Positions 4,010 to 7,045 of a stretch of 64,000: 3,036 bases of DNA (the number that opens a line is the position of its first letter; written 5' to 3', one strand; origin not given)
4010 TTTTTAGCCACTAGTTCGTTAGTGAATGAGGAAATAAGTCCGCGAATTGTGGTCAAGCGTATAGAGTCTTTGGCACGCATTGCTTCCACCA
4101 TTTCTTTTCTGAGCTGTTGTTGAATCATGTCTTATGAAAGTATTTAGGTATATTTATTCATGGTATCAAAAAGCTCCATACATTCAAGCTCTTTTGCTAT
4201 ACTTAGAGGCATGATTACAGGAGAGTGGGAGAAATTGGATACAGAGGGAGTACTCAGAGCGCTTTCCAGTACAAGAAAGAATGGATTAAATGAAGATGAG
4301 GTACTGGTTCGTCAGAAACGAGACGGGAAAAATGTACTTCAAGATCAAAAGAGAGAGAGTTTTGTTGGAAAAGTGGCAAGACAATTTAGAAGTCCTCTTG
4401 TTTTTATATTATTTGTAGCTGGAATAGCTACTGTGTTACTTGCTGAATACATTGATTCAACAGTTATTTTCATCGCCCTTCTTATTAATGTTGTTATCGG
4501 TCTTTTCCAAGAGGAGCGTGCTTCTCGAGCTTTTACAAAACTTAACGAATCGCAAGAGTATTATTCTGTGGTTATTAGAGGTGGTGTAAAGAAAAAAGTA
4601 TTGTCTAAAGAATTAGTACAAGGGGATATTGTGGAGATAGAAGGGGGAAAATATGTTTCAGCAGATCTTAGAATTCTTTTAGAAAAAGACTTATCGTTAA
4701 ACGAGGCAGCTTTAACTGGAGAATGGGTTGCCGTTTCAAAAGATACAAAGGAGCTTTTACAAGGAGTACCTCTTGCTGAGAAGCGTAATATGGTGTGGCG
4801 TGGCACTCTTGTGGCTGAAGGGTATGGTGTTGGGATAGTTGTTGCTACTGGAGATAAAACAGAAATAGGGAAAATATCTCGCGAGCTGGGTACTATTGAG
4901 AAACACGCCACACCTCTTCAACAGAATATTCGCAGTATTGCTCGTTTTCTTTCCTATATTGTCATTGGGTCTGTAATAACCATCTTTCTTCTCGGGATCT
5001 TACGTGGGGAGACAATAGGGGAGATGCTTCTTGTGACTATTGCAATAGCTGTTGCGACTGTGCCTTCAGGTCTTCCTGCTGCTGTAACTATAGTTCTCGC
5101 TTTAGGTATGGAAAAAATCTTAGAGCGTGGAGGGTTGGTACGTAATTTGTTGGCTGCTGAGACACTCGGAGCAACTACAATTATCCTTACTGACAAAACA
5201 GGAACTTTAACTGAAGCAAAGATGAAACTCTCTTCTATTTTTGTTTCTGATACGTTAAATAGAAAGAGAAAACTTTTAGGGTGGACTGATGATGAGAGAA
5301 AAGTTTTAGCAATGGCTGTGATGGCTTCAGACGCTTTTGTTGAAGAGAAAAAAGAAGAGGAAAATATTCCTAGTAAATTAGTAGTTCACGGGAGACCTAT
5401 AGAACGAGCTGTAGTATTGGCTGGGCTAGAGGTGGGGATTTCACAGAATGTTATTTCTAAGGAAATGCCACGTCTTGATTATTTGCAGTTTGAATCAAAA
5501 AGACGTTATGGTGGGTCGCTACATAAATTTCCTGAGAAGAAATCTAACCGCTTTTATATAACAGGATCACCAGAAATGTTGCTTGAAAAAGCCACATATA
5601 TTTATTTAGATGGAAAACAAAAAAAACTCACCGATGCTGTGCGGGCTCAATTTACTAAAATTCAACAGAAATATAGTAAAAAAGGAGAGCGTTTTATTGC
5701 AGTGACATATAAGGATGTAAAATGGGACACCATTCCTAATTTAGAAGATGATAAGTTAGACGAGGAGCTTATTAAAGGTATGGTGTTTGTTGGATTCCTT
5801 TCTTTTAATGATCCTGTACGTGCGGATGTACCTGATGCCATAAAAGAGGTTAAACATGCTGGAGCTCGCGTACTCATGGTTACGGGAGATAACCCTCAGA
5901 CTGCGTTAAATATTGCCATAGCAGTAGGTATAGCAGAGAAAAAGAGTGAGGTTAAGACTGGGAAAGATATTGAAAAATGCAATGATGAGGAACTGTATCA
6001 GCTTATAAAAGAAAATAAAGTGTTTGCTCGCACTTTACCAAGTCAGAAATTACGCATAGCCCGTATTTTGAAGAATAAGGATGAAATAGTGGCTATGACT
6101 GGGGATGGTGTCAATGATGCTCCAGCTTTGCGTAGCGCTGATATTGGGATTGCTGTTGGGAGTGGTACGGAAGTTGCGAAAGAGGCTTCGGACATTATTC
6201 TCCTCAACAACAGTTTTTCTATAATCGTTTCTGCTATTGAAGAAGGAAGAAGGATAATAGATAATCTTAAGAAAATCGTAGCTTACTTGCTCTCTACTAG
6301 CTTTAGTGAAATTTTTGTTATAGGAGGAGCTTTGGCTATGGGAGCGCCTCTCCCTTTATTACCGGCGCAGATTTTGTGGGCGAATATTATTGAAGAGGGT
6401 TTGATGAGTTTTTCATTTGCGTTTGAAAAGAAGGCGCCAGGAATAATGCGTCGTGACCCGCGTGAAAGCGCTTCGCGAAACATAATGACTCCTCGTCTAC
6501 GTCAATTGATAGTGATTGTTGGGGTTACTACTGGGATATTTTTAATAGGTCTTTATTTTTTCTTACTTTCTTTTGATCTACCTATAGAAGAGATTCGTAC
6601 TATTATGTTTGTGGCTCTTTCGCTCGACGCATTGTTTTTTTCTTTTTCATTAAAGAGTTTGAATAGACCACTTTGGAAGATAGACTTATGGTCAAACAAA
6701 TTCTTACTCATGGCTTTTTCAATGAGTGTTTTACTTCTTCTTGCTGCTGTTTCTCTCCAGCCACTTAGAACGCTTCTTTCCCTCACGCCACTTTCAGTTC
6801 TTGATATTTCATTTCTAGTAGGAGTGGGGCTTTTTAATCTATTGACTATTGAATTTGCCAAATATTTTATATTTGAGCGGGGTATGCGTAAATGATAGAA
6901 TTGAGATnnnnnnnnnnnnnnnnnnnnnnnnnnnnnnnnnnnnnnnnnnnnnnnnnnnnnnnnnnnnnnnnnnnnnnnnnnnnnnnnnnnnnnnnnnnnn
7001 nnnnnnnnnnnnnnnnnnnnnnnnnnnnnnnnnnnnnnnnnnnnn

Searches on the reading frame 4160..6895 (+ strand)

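Call 66: search_protein_families(library=pfam, proteins=[window:4160-6895:+], max_evalue=0.00001)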
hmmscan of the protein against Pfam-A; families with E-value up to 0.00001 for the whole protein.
window:4160-6895:+ (911 aa): 6 families
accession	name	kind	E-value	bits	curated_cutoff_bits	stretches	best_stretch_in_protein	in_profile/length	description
PF00122.25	E1-E2_ATPase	-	6.1e-42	143.6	28.1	1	135-321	6-179/181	E1-E2 ATPase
PF00689.26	Cation_ATPase_C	-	5.9e-32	111.3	27.3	1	730-903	1-175/175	Cation transporting ATPase, C-terminus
PF00702.32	Hydrolase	-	1.8e-17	64.8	26.4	1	438-661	52-191/191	haloacid dehalogenase-like hydrolase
PF00690.31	Cation_ATPase_N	-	1.3e-16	60.5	20.4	1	23-89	1-67/69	Cation transporter/ATPase, N-terminus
PF13246.12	Cation_ATPase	-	7.1e-10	39.2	21.7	1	399-481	9-91/91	Cation transport ATPase (P-type)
PF08282.18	Hydrolase_3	-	3.1e-06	27.5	20.9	0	634-686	196-248/255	haloacid dehalogenase-like hydrolase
